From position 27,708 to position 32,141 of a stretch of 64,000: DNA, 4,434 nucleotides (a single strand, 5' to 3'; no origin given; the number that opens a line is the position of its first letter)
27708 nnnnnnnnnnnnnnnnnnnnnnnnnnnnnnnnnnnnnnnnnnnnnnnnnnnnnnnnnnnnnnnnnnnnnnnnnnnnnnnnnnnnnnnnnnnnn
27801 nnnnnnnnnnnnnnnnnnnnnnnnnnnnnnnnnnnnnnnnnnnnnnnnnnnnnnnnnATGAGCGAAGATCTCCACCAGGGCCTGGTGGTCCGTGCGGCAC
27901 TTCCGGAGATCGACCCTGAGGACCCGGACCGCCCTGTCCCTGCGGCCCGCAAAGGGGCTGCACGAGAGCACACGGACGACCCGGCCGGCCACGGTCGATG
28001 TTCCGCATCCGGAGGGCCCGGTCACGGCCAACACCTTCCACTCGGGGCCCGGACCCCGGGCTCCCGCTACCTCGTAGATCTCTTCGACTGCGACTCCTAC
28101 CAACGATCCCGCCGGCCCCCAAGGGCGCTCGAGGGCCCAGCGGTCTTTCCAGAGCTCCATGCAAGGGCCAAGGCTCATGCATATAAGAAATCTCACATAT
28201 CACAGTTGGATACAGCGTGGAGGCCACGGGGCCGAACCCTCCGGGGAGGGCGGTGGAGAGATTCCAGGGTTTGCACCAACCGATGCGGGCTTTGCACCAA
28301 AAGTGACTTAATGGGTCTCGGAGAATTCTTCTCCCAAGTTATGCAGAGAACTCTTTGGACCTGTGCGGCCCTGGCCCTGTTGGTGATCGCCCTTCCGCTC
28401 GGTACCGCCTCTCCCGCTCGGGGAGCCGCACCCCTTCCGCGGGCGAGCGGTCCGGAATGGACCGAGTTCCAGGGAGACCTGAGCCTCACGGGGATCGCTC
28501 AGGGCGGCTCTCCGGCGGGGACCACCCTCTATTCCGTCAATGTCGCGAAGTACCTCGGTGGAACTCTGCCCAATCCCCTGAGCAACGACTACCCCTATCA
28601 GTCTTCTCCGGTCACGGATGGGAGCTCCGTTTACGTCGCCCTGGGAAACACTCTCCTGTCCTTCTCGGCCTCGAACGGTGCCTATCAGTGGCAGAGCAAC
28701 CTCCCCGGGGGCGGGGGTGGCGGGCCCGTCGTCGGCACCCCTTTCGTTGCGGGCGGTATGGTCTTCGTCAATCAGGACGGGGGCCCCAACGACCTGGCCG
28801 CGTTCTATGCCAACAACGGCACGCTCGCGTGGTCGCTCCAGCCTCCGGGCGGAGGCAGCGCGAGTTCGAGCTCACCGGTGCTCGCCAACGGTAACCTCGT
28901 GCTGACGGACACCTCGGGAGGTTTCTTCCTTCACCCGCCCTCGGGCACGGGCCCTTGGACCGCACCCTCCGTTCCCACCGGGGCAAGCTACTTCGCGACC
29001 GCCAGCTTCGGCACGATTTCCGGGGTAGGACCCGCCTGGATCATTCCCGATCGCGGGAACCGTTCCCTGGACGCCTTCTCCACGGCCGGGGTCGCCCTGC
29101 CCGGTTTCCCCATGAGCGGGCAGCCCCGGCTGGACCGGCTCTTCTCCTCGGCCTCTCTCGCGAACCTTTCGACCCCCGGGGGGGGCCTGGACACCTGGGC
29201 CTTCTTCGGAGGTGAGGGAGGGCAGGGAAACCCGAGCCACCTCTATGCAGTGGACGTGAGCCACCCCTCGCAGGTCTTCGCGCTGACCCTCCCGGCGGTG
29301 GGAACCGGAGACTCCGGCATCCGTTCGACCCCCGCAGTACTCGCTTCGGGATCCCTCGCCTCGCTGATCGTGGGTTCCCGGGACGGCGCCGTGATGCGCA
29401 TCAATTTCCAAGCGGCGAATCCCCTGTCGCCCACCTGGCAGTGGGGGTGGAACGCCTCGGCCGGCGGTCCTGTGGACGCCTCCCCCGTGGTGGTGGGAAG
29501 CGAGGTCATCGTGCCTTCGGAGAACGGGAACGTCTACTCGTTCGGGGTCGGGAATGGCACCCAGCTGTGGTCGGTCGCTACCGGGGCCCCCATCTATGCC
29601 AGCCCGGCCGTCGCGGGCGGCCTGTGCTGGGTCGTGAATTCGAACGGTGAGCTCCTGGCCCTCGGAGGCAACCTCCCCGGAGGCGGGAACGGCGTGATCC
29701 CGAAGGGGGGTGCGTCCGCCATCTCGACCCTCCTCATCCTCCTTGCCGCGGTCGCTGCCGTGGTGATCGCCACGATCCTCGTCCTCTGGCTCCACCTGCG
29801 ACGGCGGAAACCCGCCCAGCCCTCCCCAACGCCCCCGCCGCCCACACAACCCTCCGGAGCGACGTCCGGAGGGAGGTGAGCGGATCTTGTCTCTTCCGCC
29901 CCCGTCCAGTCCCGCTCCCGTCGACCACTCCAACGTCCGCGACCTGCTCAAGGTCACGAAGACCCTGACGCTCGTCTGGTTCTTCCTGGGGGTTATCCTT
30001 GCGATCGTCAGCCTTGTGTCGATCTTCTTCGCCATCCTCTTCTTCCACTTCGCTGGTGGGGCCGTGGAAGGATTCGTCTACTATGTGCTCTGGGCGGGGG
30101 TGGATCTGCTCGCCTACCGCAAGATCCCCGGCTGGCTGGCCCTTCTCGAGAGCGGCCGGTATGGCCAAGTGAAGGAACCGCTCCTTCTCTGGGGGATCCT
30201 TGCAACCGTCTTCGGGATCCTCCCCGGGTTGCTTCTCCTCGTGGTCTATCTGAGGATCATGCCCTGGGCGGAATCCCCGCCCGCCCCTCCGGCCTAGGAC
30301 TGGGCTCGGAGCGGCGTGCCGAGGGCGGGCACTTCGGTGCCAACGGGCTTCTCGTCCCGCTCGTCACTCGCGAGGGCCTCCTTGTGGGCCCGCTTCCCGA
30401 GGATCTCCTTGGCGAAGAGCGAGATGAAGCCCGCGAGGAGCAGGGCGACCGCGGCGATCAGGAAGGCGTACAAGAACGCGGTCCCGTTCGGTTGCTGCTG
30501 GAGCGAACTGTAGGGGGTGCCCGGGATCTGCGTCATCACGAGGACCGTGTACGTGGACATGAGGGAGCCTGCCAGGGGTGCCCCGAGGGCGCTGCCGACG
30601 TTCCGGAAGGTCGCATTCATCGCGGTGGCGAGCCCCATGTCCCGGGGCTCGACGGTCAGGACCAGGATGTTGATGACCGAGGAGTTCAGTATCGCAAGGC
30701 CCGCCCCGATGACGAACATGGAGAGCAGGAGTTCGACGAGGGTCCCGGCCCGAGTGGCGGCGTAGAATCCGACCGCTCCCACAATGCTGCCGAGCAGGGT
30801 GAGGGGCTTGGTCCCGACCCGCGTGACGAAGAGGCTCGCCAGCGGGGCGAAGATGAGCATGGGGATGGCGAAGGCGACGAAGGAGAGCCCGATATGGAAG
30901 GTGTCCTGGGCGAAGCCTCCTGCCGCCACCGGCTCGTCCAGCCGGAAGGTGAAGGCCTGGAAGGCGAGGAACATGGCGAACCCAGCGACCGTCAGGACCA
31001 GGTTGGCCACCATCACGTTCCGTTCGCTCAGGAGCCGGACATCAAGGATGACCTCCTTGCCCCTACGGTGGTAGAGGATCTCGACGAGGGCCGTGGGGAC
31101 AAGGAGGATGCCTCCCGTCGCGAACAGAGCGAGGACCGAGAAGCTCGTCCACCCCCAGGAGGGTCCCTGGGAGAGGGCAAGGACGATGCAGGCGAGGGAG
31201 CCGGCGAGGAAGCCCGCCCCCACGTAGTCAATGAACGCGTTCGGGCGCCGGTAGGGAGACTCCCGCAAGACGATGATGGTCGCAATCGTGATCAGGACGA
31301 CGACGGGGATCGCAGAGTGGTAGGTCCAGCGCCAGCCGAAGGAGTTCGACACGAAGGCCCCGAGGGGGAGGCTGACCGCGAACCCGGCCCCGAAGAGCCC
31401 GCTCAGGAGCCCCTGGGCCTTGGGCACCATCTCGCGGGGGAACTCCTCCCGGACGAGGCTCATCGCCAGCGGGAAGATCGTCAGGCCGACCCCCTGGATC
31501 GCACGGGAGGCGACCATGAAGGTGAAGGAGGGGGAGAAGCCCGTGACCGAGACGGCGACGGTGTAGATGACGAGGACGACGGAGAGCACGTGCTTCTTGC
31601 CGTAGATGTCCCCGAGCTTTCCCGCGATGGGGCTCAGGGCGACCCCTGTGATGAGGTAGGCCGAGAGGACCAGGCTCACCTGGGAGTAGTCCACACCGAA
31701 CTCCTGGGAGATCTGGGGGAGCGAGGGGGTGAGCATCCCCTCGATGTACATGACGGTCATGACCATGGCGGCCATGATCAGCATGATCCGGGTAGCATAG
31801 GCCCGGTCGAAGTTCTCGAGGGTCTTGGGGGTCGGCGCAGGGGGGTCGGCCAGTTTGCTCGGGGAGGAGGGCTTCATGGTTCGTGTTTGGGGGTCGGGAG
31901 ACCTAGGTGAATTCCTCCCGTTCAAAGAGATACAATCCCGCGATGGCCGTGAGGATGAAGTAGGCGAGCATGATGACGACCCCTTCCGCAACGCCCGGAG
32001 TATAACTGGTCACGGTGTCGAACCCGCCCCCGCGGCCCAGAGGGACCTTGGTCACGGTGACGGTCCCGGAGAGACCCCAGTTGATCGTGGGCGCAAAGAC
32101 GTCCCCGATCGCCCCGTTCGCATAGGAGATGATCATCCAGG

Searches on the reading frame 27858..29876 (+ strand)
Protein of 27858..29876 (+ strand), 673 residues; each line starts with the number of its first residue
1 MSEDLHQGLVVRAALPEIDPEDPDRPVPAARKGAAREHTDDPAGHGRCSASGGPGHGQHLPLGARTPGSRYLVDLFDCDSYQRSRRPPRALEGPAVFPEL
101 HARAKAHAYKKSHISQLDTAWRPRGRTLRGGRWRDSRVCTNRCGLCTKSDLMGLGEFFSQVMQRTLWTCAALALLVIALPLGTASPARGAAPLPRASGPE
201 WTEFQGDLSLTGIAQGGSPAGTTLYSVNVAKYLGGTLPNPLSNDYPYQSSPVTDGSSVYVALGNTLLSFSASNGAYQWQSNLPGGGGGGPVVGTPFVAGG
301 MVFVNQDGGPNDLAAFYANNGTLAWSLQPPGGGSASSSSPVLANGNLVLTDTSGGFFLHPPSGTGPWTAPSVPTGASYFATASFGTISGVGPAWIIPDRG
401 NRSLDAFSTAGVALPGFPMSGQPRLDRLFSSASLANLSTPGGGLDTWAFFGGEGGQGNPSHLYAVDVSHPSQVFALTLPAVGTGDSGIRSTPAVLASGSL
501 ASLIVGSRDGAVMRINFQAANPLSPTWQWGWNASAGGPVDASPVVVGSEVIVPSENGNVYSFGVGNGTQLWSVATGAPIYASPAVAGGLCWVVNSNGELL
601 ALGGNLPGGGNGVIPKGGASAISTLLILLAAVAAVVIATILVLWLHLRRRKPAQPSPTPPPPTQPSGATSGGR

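Call 61: search_protein_families(library=pfam, proteins=[window:27858-29876:+], max_evalue=0.00001)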
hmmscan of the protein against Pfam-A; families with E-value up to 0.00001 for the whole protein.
window:27858-29876:+ (673 aa): 2 families
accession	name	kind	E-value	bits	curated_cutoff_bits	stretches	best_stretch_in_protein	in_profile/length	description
PF13360.13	PQQ_2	-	8.1e-20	71.9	27.6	2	249-355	27-129/233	Outer membrane protein assembly factor BamB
PF13570.13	Beta-prop_ACSF4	-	1.3e-13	51.5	133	1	461-586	114-223/329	Beta-alanine-activating enzyme, beta-propeller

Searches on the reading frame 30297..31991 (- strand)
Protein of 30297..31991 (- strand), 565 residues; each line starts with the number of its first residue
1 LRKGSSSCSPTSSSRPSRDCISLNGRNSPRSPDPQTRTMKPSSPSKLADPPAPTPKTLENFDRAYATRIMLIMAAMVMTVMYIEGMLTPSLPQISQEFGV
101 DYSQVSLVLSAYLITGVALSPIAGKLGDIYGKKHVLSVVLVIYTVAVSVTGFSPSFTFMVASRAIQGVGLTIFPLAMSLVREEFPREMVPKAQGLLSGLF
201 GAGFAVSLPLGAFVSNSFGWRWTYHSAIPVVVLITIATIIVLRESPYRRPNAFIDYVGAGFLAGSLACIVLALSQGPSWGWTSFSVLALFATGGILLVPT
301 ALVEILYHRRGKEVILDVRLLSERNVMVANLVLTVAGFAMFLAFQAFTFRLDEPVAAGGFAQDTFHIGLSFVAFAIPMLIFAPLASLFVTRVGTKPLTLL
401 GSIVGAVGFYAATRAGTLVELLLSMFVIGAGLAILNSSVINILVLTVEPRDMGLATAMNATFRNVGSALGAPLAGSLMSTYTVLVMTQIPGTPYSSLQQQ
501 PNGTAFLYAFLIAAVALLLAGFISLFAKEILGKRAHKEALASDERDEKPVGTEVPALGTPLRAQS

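Call 61: search_protein_families(library=pfam, proteins=[window:30297-31991:-], max_evalue=0.00001)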
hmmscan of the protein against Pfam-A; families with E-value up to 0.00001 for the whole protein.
window:30297-31991:- (565 aa): 2 families
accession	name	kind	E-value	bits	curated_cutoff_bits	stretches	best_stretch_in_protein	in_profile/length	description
PF07690.21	MFS_1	-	8.7e-50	170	33.4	2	75-342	3-286/347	Major Facilitator Superfamily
PF00083.30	Sugar_tr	-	7.5e-10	38.7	22.3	1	101-247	44-196/452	Sugar (and other) transporter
